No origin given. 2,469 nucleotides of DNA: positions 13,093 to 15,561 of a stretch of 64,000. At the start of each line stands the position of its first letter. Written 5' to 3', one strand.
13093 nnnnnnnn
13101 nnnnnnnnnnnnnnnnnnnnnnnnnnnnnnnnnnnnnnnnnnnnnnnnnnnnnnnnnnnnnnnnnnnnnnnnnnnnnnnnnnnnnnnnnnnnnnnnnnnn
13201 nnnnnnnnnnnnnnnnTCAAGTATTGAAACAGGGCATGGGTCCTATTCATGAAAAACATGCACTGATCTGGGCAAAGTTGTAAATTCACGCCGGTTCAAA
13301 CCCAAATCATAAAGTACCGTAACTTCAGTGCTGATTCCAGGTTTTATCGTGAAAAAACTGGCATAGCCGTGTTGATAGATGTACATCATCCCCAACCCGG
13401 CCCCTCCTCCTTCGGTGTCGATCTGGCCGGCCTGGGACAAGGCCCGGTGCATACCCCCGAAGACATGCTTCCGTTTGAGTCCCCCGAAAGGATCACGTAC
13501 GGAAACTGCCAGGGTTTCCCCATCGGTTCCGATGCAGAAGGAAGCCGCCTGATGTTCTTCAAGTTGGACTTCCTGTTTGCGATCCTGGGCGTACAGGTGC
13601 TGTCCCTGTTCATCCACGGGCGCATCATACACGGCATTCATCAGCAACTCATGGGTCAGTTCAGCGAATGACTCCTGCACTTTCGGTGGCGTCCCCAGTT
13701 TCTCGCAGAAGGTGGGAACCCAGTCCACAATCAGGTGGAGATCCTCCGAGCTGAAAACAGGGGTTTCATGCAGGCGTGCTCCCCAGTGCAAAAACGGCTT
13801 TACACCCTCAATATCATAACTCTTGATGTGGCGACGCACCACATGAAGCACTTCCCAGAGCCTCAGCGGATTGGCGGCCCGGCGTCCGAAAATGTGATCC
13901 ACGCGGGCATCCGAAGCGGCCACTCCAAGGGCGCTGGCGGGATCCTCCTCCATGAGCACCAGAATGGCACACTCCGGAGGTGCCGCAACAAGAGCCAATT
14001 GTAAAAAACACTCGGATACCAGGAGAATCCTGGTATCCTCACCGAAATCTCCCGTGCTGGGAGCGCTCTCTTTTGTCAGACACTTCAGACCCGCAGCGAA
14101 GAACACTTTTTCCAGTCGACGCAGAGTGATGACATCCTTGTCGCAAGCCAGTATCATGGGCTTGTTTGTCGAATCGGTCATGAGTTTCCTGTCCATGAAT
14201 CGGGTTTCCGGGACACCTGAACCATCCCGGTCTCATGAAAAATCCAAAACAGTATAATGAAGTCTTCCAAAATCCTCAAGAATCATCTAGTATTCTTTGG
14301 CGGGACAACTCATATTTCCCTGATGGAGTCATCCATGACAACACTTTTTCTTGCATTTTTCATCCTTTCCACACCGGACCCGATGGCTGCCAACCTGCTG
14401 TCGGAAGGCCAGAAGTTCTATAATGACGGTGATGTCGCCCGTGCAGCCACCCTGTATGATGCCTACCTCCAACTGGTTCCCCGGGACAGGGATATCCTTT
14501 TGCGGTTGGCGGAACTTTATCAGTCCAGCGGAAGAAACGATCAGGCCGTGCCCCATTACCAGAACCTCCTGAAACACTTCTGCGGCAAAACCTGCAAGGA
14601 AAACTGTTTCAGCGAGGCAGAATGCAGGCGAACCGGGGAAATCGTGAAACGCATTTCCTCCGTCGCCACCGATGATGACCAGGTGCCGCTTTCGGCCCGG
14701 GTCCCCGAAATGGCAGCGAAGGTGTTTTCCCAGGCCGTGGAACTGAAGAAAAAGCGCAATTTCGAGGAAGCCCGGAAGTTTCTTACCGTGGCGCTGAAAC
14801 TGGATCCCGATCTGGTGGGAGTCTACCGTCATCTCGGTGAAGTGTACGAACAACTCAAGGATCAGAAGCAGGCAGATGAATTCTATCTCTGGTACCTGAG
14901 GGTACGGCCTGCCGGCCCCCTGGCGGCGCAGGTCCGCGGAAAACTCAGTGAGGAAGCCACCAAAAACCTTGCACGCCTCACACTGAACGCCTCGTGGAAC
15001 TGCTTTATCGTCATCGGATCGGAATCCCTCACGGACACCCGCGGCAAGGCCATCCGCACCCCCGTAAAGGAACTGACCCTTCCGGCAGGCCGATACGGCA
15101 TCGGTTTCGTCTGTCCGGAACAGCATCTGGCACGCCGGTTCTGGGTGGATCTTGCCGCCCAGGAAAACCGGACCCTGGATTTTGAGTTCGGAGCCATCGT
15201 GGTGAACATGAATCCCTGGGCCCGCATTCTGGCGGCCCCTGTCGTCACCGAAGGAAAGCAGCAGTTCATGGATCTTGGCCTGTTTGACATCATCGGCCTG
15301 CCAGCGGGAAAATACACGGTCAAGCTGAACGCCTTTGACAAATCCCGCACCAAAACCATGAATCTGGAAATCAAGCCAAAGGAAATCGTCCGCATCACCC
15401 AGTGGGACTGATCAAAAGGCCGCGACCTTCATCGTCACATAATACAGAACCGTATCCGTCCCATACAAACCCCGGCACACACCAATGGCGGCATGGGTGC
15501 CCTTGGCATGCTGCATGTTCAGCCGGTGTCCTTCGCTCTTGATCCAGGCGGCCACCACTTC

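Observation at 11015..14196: Transmembrane partner-switching module: STAS-ZnR-STAS-ZnR-TM-sensor protein plus pseudo-receiver/GHKL-kinase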

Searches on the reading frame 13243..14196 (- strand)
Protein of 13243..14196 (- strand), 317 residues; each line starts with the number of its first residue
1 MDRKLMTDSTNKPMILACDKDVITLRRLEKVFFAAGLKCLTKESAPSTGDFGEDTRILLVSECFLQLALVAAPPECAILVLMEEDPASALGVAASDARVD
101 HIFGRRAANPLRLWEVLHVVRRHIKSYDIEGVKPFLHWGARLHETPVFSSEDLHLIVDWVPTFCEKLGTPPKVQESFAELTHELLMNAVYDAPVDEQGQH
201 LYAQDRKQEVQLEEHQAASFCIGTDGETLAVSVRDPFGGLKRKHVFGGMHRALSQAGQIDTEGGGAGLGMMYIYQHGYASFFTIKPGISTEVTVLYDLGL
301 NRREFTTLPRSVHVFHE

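Call 3: search_protein_families(library=pfam, proteins=[window:13243-14196:-], max_evalue=1)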
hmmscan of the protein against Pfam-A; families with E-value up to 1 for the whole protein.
window:13243-14196:- (317 aa): 1 family
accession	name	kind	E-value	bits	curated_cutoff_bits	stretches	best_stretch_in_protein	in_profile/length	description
PF04017.17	DUF366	-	0.13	12.1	29.9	1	143-220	55-128/184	Domain of unknown function (DUF366)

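Call 4: search_protein_families(library=ncbifam, proteins=[window:13243-14196:-], max_evalue=1)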
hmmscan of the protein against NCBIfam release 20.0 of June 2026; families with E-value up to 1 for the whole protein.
window:13243-14196:- (317 aa): 0 families

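Call 5: find_homologous_proteins(query=window:13243-14196:-)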
Query window:13243-14196:- (317 aa): 126 proteins with E <= 0.001 among 1941 candidates; the best 120 are listed.
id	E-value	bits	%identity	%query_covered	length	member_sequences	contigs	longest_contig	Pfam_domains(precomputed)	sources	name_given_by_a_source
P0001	6.5e-210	714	100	98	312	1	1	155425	-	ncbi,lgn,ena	-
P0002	7.4e-170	582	80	98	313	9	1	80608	-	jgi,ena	-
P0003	8.7e-160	549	77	98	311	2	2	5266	-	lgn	-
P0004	1.1e-159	549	78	98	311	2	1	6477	-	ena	-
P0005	2.3e-158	545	77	97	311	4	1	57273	-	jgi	-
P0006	4.0e-152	524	73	98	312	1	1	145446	-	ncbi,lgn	-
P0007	4.2e-149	514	73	98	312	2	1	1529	-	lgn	-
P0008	3.2e-148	511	73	98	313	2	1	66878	-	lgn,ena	-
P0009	2.4e-106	374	53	98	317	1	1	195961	-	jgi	jgi:hypothetical protein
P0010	4.5e-98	347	51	98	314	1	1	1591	-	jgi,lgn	-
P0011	3.9e-97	343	52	90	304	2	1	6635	-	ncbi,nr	ncbi:hypothetical protein KKF84_00020 [Myxococcota bacterium]|nr:hypothetical protein [Myxococcota b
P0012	1.4e-95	338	54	94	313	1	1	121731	-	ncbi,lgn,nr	ncbi:MAG: hypothetical protein JXR95_01660 [Deltaproteobacteria bacterium]|nr:hypothetical protein [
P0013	1.1e-92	329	48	97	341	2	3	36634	-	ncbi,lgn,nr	ncbi:hypothetical protein KKF34_06835 [Myxococcota bacterium]|nr:hypothetical protein [Myxococcota b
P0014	1.2e-90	322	46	98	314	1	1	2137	-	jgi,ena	-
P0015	1.2e-87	312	46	98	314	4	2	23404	-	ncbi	ncbi:MAG: hypothetical protein ACQES9_05565 [Myxococcota bacterium]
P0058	3.1e-44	170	36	98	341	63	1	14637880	-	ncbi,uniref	ncbi:hypothetical protein WME98_19695 [Sorangium sp. So ce296]|uniref:hypothetical protein n=1 Tax=S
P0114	5.4e-25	107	38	59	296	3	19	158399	-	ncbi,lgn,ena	-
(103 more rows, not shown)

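Call 9: search_solved_structures(query=A1, max_evalue=10, show_alignments=3)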
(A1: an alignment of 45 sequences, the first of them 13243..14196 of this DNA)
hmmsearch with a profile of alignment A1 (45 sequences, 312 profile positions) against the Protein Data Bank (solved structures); distinct sequences matched with E-value up to 10: 16.
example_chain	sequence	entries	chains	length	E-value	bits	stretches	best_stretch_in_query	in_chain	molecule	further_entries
3hv2_A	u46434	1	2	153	0.004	19.9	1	4-126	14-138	Response regulator/HD domain protein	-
2pln_A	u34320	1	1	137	0.076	15.7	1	4-80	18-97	Response regulator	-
1dc7_A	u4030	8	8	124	0.079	15.6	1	6-81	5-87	NITROGEN REGULATION PROTEIN | NITROGEN REGULATION PROTEIN NR(I) | NTRC RECEIVER DOMAIN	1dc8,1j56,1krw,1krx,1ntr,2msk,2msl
2hqo_A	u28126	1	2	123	0.17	14.5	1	5-80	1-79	Putative TRANSCRIPTIONAL REGULATOR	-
6l80_A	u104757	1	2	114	0.24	14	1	107-167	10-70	Gamma-tubulin complex subunit mod21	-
4l4u_A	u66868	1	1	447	0.27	13.9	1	4-157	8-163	Transcriptional regulator (NtrC family)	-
8svz_A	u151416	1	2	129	0.32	13.6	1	5-88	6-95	Two-component response regulator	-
2l69_A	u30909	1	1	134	0.37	13.4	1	6-90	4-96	Rossmann 2x3 fold protein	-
1zy2_A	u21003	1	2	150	0.39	13.4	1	6-80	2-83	transcriptional regulator NtrC1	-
1ny5_A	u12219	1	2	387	0.49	13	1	6-157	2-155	transcriptional regulator (NtrC family)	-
2hqr_A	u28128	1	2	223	0.58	12.8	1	5-80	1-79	Putative TRANSCRIPTIONAL REGULATOR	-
9xzo_A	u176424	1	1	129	0.77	12.4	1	5-78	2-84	De novo protein M1X0B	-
2rdm_A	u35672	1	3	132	0.79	12.3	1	48-138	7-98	Response regulator receiver protein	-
5nkz_D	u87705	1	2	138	1.2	11.7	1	32-104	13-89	Peroxin 22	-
5cwh_A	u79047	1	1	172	6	9.5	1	31-164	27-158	Designed helical repeat protein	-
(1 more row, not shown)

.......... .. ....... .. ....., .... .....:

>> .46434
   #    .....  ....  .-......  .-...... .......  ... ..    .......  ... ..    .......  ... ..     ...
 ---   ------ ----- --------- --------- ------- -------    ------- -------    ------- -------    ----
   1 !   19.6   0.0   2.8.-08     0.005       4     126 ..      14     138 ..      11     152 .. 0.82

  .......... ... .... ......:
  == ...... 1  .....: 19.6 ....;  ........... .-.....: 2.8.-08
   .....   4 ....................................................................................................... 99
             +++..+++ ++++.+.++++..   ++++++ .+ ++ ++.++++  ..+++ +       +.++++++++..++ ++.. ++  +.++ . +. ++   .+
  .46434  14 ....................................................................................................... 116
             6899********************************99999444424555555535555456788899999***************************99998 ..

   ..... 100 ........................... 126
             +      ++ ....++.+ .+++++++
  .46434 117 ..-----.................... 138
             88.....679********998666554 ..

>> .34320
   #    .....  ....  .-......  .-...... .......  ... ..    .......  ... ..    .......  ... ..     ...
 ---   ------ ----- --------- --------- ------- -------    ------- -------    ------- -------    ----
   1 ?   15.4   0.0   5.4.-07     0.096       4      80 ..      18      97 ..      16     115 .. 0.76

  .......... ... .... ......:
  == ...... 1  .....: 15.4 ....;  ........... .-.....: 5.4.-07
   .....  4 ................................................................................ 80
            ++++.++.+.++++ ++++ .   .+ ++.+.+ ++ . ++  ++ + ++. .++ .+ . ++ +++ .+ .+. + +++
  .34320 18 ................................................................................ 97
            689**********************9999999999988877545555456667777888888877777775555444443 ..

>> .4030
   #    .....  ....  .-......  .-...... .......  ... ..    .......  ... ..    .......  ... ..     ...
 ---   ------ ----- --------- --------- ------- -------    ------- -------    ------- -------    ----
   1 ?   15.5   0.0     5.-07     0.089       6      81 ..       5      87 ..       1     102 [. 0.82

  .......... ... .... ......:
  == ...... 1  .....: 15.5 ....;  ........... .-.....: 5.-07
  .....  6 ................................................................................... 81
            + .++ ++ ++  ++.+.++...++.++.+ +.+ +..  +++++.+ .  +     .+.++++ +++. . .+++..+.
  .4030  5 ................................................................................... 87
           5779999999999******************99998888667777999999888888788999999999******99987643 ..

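Call 10: search_protein_families(library=pfam, alignment_id=A1, max_evalue=0.01)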
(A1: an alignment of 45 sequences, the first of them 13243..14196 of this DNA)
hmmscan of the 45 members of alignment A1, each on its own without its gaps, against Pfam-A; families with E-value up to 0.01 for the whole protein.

A. member 1, window:13243-14196:- (317 aa): 0 families

B. families by the number of members that match (of 45 scanned): 5 families
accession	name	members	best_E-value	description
PF02518.31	HATPase_c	9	1.8e-05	Histidine kinase-, DNA gyrase B-, and HSP90-like ATPase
PF00027.35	cNMP_binding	1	2.5e-17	Cyclic nucleotide-binding domain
PF13581.12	HATPase_c_2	1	2.9e-07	Histidine kinase-like ATPase domain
PF02882.25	THF_DHG_CYH_C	1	0.00066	Tetrahydrofolate dehydrogenase/cyclohydrolase, NAD(P)-binding domain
PF09684.15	Tail_P2_I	1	0.0023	Phage tail protein (Tail_P2_I)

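Call 19: predict_structure(alignment_id=A1)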
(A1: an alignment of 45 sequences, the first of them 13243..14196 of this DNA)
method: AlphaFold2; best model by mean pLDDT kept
length: 317 residues; sequences in the alignment: 45
mean_pLDDT: 93.6   pTM: 0.91
mean pLDDT of the five models: 93.6, 93.4, 93.1, 92.9, 92.6
residues with pLDDT >= 90: 277; 70-90: 25; 50-70: 15; < 50: 0
segments of 3 or more residues with pLDDT < 50: none
pLDDT, mean of each block of 10 residues (from residue 1): 59 94 96 96 98 96 98 98 95 98 89 96 88 95 98 98 97 96 97 93 91 98 98 97 96 83 78 96 97 97 93 96
secondary structure, 60 per line:
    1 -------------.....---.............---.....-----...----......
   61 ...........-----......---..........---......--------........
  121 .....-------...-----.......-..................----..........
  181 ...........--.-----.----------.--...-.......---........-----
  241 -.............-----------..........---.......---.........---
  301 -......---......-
elements in order: E14-18 H22-34 E38-42 E55-61 H62-71 E77-82 H86-95 E99-104 H113-125 E141-147 H150-166 H171-191 E218-224 E228-235 H242-254 H266-275 E279-285 E289-297 H302-307 E311-316

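Call 24: fold_search(model_id=the predicted structure, library=pdb)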
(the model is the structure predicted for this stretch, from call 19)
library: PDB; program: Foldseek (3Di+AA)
matches with E <= 10: 1242; with E <= 0.001: 11
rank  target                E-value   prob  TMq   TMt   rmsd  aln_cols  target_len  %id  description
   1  9qih_B                1.7e-08  1.00  0.30  0.32  19.7       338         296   14  Structure of response regulator LvrC from Leptospira (released 2026-03-25)
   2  9qih_A                2.0e-08  1.00  0.31  0.33  19.2       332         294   14  Structure of response regulator LvrC from Leptospira (released 2026-03-25)
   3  1tid_A                1.1e-05  1.00  0.34  0.74   4.5       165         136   15  Crystal Structures of the ADP and ATP bound forms of the Bacillus Anti-sigma factor SpoIIAB in complex with the Anti-a (released 2004-06-15)
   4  1th8_A                1.8e-05  1.00  0.34  0.77   4.5       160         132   15  Crystal Structures of the ADP and ATP bound forms of the Bacillus Anti-sigma factor SpoIIAB in complex with the Anti-a (released 2004-06-15)
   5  1til_E                2.6e-05  1.00  0.36  0.76   4.4       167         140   14  Crystal Structures of the ADP and ATP bound forms of the Bacillus Anti-sigma factor SpoIIAB in complex with the Anti-a (released 2004-06-15)
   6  1l0o_A                5.0e-05  1.00  0.33  0.71   4.7       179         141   11  Crystal Structure of the Bacillus stearothermophilus Anti-Sigma Factor SpoIIAB with the Sporulation Sigma Factor Sigma (released 2002-04-03)
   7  1tid_C                2.6e-04  1.00  0.33  0.72   4.5       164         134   16  Crystal Structures of the ADP and ATP bound forms of the Bacillus Anti-sigma factor SpoIIAB in complex with the Anti-a (released 2004-06-15)
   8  6m37_C                6.0e-04  1.00  0.29  0.71   5.2       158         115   16  The crystal structure of B. subtilis RsbV/RsbW complex in the hexagonal crystal form (released 2020-07-15)
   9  1p2f                  8.1e-04  1.00  0.28  0.39   5.7       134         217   15  Crystal Structure Analysis of Response Regulator DrrB, a Thermotoga maritima OmpR/PhoB Homolog (released 2003-04-29)
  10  8xat_A                8.6e-04  1.00  0.27  0.42   7.4       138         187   13  Crystal structure of AtARR1(RD-DBD) (released 2024-01-24)
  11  3jte                  9.7e-04  1.00  0.27  0.60   4.1       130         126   11  Crystal structure of response regulator receiver domain Protein from clostridium thermocellum (released 2009-09-22)
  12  8vc9_C                1.3e-03  0.89  0.27  0.23  26.6       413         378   10  Hybrid response regulator LvrB from Leptospira / phosphorylated REC form (released 2024-12-18)
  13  6m37_A                1.4e-03  1.00  0.28  0.72   4.8       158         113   15  The crystal structure of B. subtilis RsbV/RsbW complex in the hexagonal crystal form (released 2020-07-15)
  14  6kko_B                1.4e-03  1.00  0.30  0.54   8.7       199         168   15  The crystal structure of SiaB-SiaC complex from Pseudomonas aeruginosa (released 2020-06-10)
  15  8vc9_E                1.8e-03  0.69  0.23  0.20  31.6       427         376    9  Hybrid response regulator LvrB from Leptospira / phosphorylated REC form (released 2024-12-18)
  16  6m36_A                2.1e-03  1.00  0.30  0.89   2.5       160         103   13  The crystal structure of B. subtilis RsbV/RsbW complex in the monoclinic crystal form (released 2020-07-15)
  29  3hv2_A                3.4e-03  1.00  0.27  0.58   4.3       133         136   14  Crystal structure of signal receiver domain OF HD domain-containing protein FROM Pseudomonas fluorescens Pf-5 (released 2009-06-23)
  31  3hv2_B                4.1e-03  1.00  0.28  0.64   4.1       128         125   12  Crystal structure of signal receiver domain OF HD domain-containing protein FROM Pseudomonas fluorescens Pf-5 (released 2009-06-23)
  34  6m36_G                5.0e-03  1.00  0.28  0.75   4.1       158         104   12  The crystal structure of B. subtilis RsbV/RsbW complex in the monoclinic crystal form (released 2020-07-15)
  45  6m36_C                1.1e-02  1.00  0.28  0.76   4.0       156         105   13  The crystal structure of B. subtilis RsbV/RsbW complex in the monoclinic crystal form (released 2020-07-15)
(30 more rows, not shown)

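Call 41: find_encoding_contigs(protein=P0058, flank=9000, max_places=1)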
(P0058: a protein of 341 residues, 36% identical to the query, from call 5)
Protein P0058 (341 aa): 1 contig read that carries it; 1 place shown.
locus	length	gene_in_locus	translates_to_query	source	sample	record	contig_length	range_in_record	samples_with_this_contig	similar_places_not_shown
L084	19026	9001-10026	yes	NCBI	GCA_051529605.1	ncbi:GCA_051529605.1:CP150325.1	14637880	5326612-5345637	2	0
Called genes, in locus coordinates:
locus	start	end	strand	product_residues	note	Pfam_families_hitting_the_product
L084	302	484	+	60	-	-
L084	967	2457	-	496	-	PF12679:ABC2_membrane_2, PF12730:ABC2_membrane_4 (weak), PF12040:DUF3526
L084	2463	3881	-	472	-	PF12679:ABC2_membrane_2, PF12698:ABC2_membrane_3, PF12730:ABC2_membrane_4 (weak), PF12040:DUF3526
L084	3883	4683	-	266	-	PF00005:ABC_tran, PF13304:AAA_21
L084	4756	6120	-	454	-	PF03929:PepSY_TM, PF03413:PepSY (weak)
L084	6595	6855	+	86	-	-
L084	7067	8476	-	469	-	-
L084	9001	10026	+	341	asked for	-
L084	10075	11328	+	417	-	PF07228:SpoIIE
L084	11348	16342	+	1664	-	PF08495:FIST, PF10442:FIST_C, PF08495:FIST, PF10442:FIST_C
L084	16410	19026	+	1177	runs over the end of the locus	-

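Call 42: find_encoding_contigs(protein=P0114, flank=7000, max_places=1)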
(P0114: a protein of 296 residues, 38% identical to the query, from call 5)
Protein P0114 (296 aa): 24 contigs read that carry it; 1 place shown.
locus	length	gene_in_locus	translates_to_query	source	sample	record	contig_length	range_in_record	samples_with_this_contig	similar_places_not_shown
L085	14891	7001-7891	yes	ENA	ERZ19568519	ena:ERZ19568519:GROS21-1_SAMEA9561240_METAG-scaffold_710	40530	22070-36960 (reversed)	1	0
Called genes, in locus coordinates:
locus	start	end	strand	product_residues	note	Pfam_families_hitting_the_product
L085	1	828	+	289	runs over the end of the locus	PF13679:Methyltransf_32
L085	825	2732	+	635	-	PF00009:GTP_EFTU, PF03144:GTP_EFTU_D2 (weak), PF09107:WHD_3rd_SelB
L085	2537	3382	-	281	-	PF05724:TPMT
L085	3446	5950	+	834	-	PF07719:TPR_2 (faint), PF13174:TPR_6 (faint), PF13424:TPR_12 (weak), PF13432:TPR_16 (weak), PF12895:ANAPC3, PF14559:TPR_19 (weak), PF13432:TPR_16, PF14559:TPR_19 (weak), +13 more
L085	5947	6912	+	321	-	-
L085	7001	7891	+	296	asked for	-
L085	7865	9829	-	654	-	-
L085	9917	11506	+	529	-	PF01183:Glyco_hydro_25, PF25275:Golvesin_C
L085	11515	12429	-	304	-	PF13428:TPR_14 (faint), PF07719:TPR_2 (faint), PF13432:TPR_16 (faint)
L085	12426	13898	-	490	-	PF13620:CarboxypepD_reg (faint), PF08308:PEGA (weak)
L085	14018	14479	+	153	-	-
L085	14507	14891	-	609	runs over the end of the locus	PF02369:Big_1 (weak)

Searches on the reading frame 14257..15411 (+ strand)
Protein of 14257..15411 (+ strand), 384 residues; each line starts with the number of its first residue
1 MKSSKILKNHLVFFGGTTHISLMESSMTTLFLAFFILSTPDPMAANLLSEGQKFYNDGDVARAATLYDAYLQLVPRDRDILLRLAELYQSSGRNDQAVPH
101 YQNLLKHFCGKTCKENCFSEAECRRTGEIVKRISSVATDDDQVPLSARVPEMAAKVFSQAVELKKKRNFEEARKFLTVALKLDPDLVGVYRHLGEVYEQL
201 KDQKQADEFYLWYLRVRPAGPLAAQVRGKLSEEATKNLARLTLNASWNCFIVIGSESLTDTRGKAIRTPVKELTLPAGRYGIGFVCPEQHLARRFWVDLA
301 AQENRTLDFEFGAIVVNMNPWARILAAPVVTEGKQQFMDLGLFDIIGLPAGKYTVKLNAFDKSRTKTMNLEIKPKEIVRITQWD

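Call 31: search_protein_families(library=pfam, proteins=[window:14257-15411:+], max_evalue=0.001)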
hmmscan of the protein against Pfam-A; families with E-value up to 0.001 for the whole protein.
window:14257-15411:+ (384 aa): 13 families
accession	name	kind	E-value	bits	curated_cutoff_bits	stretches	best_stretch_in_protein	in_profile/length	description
PF07719.23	TPR_2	-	2.1e-11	43.4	27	0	159-185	7-33/34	Tetratricopeptide repeat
PF14559.12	TPR_19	-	1.2e-10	41.9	25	1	57-98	4-45/68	Tetratricopeptide repeat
PF13181.12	TPR_8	-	4.8e-09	36.1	25.7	0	192-211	6-25/34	Tetratricopeptide repeat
PF13428.12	TPR_14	-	9e-09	35.6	23.5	0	56-87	13-44/44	Tetratricopeptide repeat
PF13414.12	TPR_11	-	2.7e-08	33.8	26.8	0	168-200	9-41/42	TPR repeat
PF13432.12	TPR_16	-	6.7e-08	33.3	32.7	1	50-103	3-56/65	Tetratricopeptide repeat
PF00515.34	TPR_1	-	8.1e-08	32.2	27.8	0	80-106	3-29/34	Tetratricopeptide repeat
PF13174.12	TPR_6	-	2.5e-07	31.3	26.3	0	80-108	2-30/33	Tetratricopeptide repeat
PF13424.12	TPR_12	-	2.8e-07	31.1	30.1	0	169-217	19-75/77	Tetratricopeptide repeat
PF13176.12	TPR_7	-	4.8e-07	29.8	27.9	0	81-105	2-26/36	Tetratricopeptide repeat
PF13371.12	TPR_9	-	9.5e-07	29.2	35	1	166-227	8-69/73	Tetratricopeptide repeat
PF13431.12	TPR_17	-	0.00013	22.3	24.4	0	177-206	3-32/34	Tetratricopeptide repeat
PF24575.1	TPR_Slam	-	0.00072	20.4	35.2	0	57-107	25-76/104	Surface lipoprotein assembly modifier, N-terminal TPR repeats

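Call 47: search_protein_families(library=ncbifam, proteins=[window:14257-15411:+], max_evalue=0.001)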
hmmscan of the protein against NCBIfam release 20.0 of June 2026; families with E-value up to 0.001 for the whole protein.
window:14257-15411:+ (384 aa): 11 families
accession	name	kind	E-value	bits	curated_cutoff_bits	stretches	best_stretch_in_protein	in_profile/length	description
TIGR02521.1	type_IV_pilW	equivalog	7.5e-11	42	154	1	160-214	38-92/234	type IV pilus biogenesis/stability protein PilW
NF040959.1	MamA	equivalog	1.1e-08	34.8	200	0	155-209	141-195/204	magnetosome protein MamA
TIGR02917.1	PEP_TPR_lipo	equivalog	5.2e-07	27.9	312.2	0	54-106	746-798/899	XrtA/PEP-CTERM system TPR-repeat protein PrsT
TIGR02552.1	LcrH_SycD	equivalog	2.9e-06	27.1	104.8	0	49-103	23-77/136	SycD/LcrH family type III secretion system chaperone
TIGR00540.1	TPR_hemY_coli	hypoth_equivalog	1.9e-05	23.6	142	0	165-210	338-382/385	heme biosynthesis-associated TPR protein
NF033758.1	gliding_GltE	equivalog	2e-05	23.7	225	1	56-98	132-174/411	adventurous gliding motility TPR repeat lipoprotein GltE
NF052243.1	T4PFormProtSgmX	equivalog_domain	5.4e-05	21.6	1800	0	53-108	66-121/1065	type IV pili formation protein SgmX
NF033920.0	C39_PA2778_fam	equivalog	0.00019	20.9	150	0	139-242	146-234/255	PA2778 family cysteine peptidase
TIGR02795.1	tol_pal_ybgF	equivalog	0.00026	21.6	90.1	0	51-112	46-110/119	tol-pal system protein YbgF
NF002725.1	PRK02603.1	equivalog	0.00073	19.6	143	0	50-179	41-164/173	photosystem I assembly protein Ycf3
NF008520.0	PRK11447.1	equivalog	0.00086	17.2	858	0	47-108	464-525/1157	cellulose synthase complex outer membrane protein BcsC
